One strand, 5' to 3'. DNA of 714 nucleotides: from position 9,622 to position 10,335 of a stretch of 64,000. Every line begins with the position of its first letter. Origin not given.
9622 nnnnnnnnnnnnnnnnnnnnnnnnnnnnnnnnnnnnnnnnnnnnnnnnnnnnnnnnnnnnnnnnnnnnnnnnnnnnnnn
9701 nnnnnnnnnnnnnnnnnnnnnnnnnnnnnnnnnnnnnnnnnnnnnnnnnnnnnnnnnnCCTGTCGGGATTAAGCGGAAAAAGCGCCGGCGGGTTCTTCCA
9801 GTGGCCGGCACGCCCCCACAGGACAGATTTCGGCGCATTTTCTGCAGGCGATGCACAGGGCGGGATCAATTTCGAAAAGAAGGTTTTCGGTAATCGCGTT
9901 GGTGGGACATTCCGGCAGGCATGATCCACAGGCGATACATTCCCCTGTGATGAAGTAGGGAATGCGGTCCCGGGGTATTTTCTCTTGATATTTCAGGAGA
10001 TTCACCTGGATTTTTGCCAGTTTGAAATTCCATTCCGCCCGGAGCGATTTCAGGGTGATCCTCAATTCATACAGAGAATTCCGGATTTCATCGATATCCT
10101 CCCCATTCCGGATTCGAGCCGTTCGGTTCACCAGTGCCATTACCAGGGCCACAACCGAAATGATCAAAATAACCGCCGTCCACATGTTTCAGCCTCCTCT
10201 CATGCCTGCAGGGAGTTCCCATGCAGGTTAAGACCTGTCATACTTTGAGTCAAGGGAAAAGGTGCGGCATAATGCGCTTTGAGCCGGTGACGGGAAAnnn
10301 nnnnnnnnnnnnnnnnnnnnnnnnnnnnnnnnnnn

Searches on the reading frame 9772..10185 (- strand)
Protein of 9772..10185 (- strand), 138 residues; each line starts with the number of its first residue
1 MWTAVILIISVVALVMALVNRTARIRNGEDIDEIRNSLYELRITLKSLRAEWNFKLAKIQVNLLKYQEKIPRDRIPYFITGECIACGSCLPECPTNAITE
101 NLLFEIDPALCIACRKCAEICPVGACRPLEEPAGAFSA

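Call 65: search_protein_families(library=pfam, proteins=[window:9772-10185:-], max_evalue=0.001)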
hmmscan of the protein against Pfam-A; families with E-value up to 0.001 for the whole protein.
window:9772-10185:- (138 aa): 12 families
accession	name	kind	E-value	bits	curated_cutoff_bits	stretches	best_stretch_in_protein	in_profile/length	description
PF00037.32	Fer4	-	1.7e-13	50.2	21.1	2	76-99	1-24/24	4Fe-4S binding domain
PF12837.12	Fer4_6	-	8.9e-11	41.6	25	1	104-125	2-23/24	4Fe-4S binding domain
PF12838.12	Fer4_7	-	3.9e-10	40.5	27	2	83-125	2-52/52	4Fe-4S dicluster domain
PF12797.12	Fer4_2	-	3.7e-08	33.3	24.5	1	105-123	4-22/22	4Fe-4S binding domain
PF13187.11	Fer4_9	-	2.2e-07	31.2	27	2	82-125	1-51/52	4Fe-4S dicluster domain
PF13484.11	Fer4_16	-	1.1e-06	29.8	30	1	82-112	1-30/66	4Fe-4S double cluster binding domain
PF13237.11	Fer4_10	-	3.8e-06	27.2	25.5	1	78-122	4-53/53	4Fe-4S dicluster domain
PF14697.11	Fer4_21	-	6.3e-06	26.7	35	1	82-126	7-56/59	4Fe-4S dicluster domain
PF12800.12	Fer4_4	-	3e-05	24.4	24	0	108-124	1-17/17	4Fe-4S binding domain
PF25160.1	LdpA_Fe-S-bd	-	0.00029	21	27.6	0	79-100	24-45/49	LdpA Fe-S cluster-binding domain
PF13183.11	Fer4_8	-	0.00033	21.6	27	0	109-124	52-67/68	4Fe-4S dicluster domain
PF12798.12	Fer4_3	-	0.00063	20.8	27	0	111-125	1-15/15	4Fe-4S binding domain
